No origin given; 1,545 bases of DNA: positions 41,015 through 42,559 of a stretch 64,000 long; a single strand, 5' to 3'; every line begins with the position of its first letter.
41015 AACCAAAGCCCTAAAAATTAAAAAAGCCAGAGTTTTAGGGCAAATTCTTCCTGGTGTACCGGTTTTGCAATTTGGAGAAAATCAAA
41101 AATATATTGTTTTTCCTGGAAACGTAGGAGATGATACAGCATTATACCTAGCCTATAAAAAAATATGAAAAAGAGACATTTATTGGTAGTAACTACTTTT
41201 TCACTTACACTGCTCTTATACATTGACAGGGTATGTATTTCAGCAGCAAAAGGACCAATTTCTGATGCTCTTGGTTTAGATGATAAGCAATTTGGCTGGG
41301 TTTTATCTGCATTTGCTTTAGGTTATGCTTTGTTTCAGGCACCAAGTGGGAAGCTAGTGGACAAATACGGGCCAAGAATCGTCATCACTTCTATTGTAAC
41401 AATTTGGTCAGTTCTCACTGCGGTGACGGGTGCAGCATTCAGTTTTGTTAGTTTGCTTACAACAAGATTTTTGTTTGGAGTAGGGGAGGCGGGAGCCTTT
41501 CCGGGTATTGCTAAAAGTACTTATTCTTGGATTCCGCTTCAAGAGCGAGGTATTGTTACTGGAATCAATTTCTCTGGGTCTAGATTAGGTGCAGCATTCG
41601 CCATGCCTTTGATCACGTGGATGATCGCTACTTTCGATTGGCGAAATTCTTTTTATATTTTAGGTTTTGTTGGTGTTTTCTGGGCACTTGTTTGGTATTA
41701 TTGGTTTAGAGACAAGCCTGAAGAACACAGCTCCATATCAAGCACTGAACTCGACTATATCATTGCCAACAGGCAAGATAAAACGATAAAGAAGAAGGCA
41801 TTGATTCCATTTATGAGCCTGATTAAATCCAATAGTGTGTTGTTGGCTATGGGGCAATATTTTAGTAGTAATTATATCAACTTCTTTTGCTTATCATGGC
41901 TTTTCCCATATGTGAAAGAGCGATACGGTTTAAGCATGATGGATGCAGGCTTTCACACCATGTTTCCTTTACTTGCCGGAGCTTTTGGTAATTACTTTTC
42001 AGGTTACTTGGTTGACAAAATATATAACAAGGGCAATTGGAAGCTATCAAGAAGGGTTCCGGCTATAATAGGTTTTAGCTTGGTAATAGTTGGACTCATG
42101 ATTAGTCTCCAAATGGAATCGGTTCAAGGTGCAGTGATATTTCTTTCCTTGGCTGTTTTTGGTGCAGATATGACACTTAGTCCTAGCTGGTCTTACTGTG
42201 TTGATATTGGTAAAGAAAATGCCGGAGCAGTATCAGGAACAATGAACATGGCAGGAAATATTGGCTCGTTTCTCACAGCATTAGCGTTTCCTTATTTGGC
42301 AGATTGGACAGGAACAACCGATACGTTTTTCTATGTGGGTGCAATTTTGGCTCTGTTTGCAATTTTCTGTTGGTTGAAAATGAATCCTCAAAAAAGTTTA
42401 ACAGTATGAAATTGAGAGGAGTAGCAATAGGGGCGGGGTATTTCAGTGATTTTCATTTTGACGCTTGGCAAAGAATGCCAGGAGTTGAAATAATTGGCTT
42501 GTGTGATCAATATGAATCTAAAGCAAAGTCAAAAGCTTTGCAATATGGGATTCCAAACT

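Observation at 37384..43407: GntR-controlled six-gene operon combining a TtuC-like dehydrogenase, a cyclase-family hydrolase, an OtnK-like four-carbon acid-sugar kinase, an MFS permease and a Gfo/Idh/MocA oxidoreductase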

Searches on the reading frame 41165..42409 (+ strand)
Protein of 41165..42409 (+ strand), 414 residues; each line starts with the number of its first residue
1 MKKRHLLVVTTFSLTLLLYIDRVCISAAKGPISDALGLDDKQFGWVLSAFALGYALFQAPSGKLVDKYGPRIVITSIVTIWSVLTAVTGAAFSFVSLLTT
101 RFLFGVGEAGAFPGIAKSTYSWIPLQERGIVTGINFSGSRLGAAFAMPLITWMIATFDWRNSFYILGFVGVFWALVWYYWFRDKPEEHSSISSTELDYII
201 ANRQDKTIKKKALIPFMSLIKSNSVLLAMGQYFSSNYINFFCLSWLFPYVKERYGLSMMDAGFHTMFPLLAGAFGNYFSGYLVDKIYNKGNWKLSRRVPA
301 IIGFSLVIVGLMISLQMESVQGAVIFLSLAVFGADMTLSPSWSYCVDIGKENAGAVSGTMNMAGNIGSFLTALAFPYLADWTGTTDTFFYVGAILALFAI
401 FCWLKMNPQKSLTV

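Call 3: search_protein_families(library=pfam, proteins=[window:41165-42409:+])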
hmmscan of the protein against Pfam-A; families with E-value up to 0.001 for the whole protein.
window:41165-42409:+ (414 aa): 2 families
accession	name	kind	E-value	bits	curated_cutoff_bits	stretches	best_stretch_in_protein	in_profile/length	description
PF07690.21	MFS_1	-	1.2e-61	209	33.4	2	12-371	2-346/347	Major Facilitator Superfamily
PF00083.30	Sugar_tr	-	1.1e-05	25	22.3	1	39-179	44-186/452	Sugar (and other) transporter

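Call 4: search_protein_families(library=ncbifam, proteins=[window:41165-42409:+])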
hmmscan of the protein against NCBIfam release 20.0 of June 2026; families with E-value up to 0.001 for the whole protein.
window:41165-42409:+ (414 aa): 30 families (the best 25 are shown)
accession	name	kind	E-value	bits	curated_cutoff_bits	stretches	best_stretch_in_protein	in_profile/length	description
TIGR00893.1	2A0114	subfamily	2.7e-79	267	395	1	15-404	3-396/399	D-galactonate transporter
TIGR00894.1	2A0114euk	subfamily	6.1e-41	140.4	626.45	1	40-402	75-442/465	Na(+)-dependent inorganic phosphate cotransporter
TIGR00881.1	2A0104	subfamily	4e-39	134.7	407.75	1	16-385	5-376/379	phosphoglycerate transporter protein PgtP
NF008586.0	PRK11551.1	equivalog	1.5e-25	90.1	410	1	8-337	17-328/406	3-(3-hydroxy-phenyl)propionate transporter MhpT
TIGR00895.1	2A0115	subfamily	3.8e-22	78.8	418.55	1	7-338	18-359/398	aromatic acid/H+ symport family MFS transporter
NF049980.1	SfMCT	equivalog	1e-18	67.2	320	1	28-395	24-378/378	L-lactate MFS transporter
TIGR00886.1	2A0108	subfamily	8.3e-18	64.6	311.7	1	32-367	28-367/368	NarK family nitrate/nitrite MFS transporter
TIGR00880.1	2_A_01_02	superfamily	6.2e-15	55.5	131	1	44-182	1-139/141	multidrug resistance protein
NF008661.1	PRK11663.1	subfamily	1.3e-13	50.8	564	1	7-397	31-421/439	MFS transporter family glucose-6-phosphate receptor UhpC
TIGR00891.1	2A0112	subfamily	4.1e-13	49.1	552.9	1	21-189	27-193/405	sialate:H+ symport family MFS transporter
TIGR00890.1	2A0111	subfamily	1.3e-12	47.4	374.85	1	6-400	3-375/377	oxalate/formate antiport family MFS transporter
TIGR02332.1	HpaX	equivalog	2.1e-12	46.9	615.4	1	6-395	8-410/412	4-hydroxyphenylacetate permease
NF053517.1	HbztTptrPcaK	equivalog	2.4e-12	46.6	770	1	7-182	20-195/437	4-hydroxybenzoate transporter PcaK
TIGR04259.1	oxa_formateAnti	equivalog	4.4e-12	45.5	335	1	33-401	30-386/405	oxalate/formate MFS antiporter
NF008963.0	PRK12307.1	equivalog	1.5e-08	34.2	637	1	34-187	46-195/426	MFS transporter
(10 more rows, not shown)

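Call 72: search_dna_similar(query=window:41165-42409:+, collection=plasmids, mode=protein, max_rows=25)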
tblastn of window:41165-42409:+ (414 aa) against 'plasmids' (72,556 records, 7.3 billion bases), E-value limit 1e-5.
Records with a match: 1172; places in all: 2810; records where one place covers at least 80% of the query: 898.
Best place of each record, by identity: <60% 1172.
By first word of the organism name: Rhizobium 211; Ralstonia 141; Escherichia 85; Pantoea 81; Klebsiella 69; Agrobacterium 46; Burkholderia 45; Rhodococcus 32; Priestia 30; Paraburkholderia 29; and 110 more.
By predicted mobility (MOB-suite, as given by PLSDB): non-mobilizable 622; conjugative 277; mobilizable 273.
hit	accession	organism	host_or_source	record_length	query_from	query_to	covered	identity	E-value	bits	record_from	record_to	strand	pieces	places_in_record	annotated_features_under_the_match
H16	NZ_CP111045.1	Chondrinema litorale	Seaweed,red alga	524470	19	412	95%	55.3%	1e-136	439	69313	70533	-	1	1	MFS transporter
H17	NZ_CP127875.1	Priestia megaterium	Single bacterial isolate,soil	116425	19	413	95%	35.7%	1e-62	225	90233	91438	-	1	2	MFS transporter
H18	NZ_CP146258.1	Priestia megaterium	Nicotiana tabacum L.,Cell ...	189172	19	413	95%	34.0%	7e-50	188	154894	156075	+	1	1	MFS transporter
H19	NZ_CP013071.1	Sphingobium indicum B90A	sugarcane rhizosphere soil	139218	2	412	99%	32.0%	5e-57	209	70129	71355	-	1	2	MFS transporter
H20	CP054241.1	Escherichia coli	Homo sapiens,bone infection of foot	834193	19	412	95%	33.3%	1e-41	197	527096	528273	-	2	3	none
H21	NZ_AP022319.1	Burkholderia sp. THE68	Togo hemipterus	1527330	19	414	96%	32.8%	3e-57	209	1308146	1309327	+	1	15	none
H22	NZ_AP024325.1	Caballeronia sp. NK8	-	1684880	19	414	96%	32.8%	1e-56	208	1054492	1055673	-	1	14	none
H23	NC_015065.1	Granulicella tundricola MP5ACTX9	-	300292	19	412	95%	32.9%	2e-55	204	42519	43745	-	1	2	MFS transporter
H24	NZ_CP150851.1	Burkholderia pyrrocinia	-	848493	19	404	93%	33.4%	2e-53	199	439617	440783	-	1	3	MFS transporter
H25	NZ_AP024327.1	Caballeronia sp. NK8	-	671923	1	412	100%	31.2%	1e-48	184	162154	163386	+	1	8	MFS transporter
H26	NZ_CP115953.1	Ralstonia solanacearum CFBP2957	Solanum lycopersicum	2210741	19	371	85%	36.3%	6e-57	209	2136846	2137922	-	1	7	none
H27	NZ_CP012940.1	Ralstonia solanacearum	plantain,cell culture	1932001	19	371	85%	36.3%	1e-56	208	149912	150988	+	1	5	none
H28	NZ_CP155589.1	Ralstonia solanacearum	Musa sp.,cell culture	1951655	19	371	85%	36.3%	1e-56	208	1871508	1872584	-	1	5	none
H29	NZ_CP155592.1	Ralstonia solanacearum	Musa sp.,cell culture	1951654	19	371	85%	36.3%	1e-56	208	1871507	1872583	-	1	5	none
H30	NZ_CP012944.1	Ralstonia solanacearum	Cucumis sativus,cell culture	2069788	19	371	85%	36.3%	1e-56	208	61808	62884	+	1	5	none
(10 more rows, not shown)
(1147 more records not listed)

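Call 73: get_annotated_region(hit=H16, flank=14000)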
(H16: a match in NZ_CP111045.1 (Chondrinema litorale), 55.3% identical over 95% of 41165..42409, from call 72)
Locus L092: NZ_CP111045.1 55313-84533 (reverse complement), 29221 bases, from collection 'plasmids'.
description: Chondrinema litorale strain WSW3-B12 plasmid unnamed3, complete sequence
organism: Chondrinema litorale (NCBI taxid 2994555)
taxonomy: Bacteria; Bacteroidota; Cytophagia; Cytophagales; Flammeovirgaceae; Chondrinema; Chondrinema litorale
host: -; source: Seaweed,red alga; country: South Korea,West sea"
typing (MOB-suite, as given by PLSDB): non-mobilizable
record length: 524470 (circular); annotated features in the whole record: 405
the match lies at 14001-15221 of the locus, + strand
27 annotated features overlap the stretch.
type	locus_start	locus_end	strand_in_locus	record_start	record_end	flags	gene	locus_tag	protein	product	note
CDS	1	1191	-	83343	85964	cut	-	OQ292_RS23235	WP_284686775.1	FtsX-like permease family protein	-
CDS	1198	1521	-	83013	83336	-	-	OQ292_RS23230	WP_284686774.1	PadR family transcriptional regulator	-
CDS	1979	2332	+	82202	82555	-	-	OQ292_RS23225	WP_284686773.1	hypothetical protein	-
CDS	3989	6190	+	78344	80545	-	-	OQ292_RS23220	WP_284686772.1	T9SS type A sorting domain-containing protein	-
CDS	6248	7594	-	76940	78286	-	-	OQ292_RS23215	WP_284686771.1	kelch repeat-containing protein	-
CDS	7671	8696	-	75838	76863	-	-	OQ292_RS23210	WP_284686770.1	LacI family DNA-binding transcriptional regulator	GO:0006351 - DNA-templated transcription [Evidence IEA]; GO:0045892 - negative regulation of DNA-templated ...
CDS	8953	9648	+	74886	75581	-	-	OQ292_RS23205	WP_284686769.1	hypothetical protein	-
CDS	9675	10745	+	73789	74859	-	-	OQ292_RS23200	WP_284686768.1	isocitrate/isopropylmalate family dehydrogenase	-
CDS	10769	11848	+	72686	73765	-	-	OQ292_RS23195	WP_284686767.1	hypothetical protein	-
CDS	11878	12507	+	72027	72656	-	-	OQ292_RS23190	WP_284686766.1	cyclase family protein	-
CDS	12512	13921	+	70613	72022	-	-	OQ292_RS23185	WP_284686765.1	four-carbon acid sugar kinase family protein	-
CDS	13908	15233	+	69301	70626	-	-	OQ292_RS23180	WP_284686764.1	MFS transporter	GO:0055085 - transmembrane transport [Evidence IEA]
CDS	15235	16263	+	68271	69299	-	-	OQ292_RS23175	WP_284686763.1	Gfo/Idh/MocA family oxidoreductase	-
CDS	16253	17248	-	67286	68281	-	-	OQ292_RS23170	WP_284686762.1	hypothetical protein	-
CDS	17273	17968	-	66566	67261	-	-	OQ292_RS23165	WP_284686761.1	hypothetical protein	-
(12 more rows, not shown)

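Call 74: search_protein_families(library=ncbifam, max_evalue=0.001, proteins=[L092:6248-7594:-, L092:10769-11848:+, L092:8953-9648:+, L092:16253-17248:-, L092:17273-17968:-])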
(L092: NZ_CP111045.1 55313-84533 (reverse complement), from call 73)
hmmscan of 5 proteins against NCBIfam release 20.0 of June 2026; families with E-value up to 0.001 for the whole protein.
L092:6248-7594:- (448 aa): 5 families
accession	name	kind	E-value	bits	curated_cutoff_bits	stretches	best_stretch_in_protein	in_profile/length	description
NF010730.0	PRK14131.1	subfamily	2.1e-11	43.2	416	0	133-207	79-157/384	N-acetylneuraminate epimerase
TIGR03547.1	muta_rot_YjhT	subfamily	1.5e-09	37.5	256.35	0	244-342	52-149/346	YjhT family mutarotase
TIGR03548.1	mutarot_permut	subfamily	1.9e-09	37.1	243.2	0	82-196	111-214/323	cyclically-permuted mutarotase family protein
NF012200.0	choice_anch_D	domain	4.4e-07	30.4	45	1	338-436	9-107/108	choice-of-anchor D domain-containing protein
NF052501.1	RdCuOxGlxASco2837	equivalog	9.6e-06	24.1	800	1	169-338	318-489/645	radical copper oxidase GlxA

L092:10769-11848:+ (359 aa): 0 families

L092:8953-9648:+ (231 aa): 0 families

L092:16253-17248:- (331 aa): 0 families

L092:17273-17968:- (231 aa): 0 families

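Call 75: search_protein_families(library=pfam, max_evalue=0.001, proteins=[L092:6248-7594:-, L092:10769-11848:+, L092:8953-9648:+, L092:16253-17248:-, L092:17273-17968:-, L092:3989-6190:+])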
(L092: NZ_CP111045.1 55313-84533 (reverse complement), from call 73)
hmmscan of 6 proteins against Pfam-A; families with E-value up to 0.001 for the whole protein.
L092:6248-7594:- (448 aa): 14 families
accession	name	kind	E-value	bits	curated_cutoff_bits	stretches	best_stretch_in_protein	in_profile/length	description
PF01344.31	Kelch_1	-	4.4e-40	135.2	20.1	3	246-292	2-46/46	Kelch motif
PF24681.1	Kelch_KLHDC2_KLHL20_DRC7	-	2.7e-38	131.9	50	2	131-312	46-221/221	KLHDC2/KLHL20/DRC7 Kelch-repeats domain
PF13964.12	Kelch_6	-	3.6e-38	128.7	25.3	4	246-295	2-50/50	Kelch motif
PF25210.1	Kelch_FKB95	-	8.4e-31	108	70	3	109-208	53-152/268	FKB95, Kelch-repeats domain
PF13418.12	Kelch_4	-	1.8e-27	95.4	21.6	1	246-291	2-47/49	Galactose oxidase, central domain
PF24981.1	Beta-prop_ATRN-LZTR1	-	5.8e-27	95.1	50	1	26-267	23-283/289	Attractin/LZTR1 beta-propeller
PF07646.21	Kelch_2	-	2e-23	81.5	21.3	2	246-291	2-47/48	Kelch motif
PF13415.12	Kelch_3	-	1.5e-21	76.5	22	2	197-253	1-47/48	Galactose oxidase, central domain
PF24996.1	NANM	-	4.5e-13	49.2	45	0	221-277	289-340/350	N-acetylneuraminate epimerase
PF22073.2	Cep192_D4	-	9.5e-10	39.1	35.5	1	345-447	3-109/112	Cep192 domain 4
PF13854.13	Kelch_HCF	-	6e-09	36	113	1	183-290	13-110/345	Host cell factor, Kelch-repeats domain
PF22544.2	HYDIN_VesB_CFA65-like_Ig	-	3.5e-07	30.8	25.5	1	345-445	2-99/100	HYDIN/CFA65/VesB-like, Ig-like domain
PF22067.2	Cep192_D3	-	2.8e-06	27.8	27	1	351-432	7-84/99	Cep192 domain 3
PF07893.19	DUF1668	-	4.4e-06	26.7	23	0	244-333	62-142/336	Protein of unknown function (DUF1668)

L092:10769-11848:+ (359 aa): 0 families

L092:8953-9648:+ (231 aa): 2 families
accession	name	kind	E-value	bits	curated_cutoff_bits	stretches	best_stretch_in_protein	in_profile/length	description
PF17829.7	GH115_C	-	1.7e-13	51.2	24.1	1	106-227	50-172/172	Glycosyl hydrolase family 115 C-terminal domain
PF08884.16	Flagellin_D3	-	0.00084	20.1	24.2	0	105-142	18-55/91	Flagellin D3 domain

L092:16253-17248:- (331 aa): 0 families

L092:17273-17968:- (231 aa): 0 families

L092:3989-6190:+ (733 aa): 3 families
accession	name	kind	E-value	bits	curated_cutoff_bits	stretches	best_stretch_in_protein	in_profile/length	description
PF18962.6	Por_Secre_tail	-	8.2e-11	42.5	27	1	660-727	1-67/75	Secretion system C-terminal sorting domain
PF21167.2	DUF6851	-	7.5e-10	39.8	27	1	97-210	33-140/140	Domain of unknown function (DUF6851)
PF22778.2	VCPO_2nd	-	5e-09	36.9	27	1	519-645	53-173/177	VCPO second helical-bundle domain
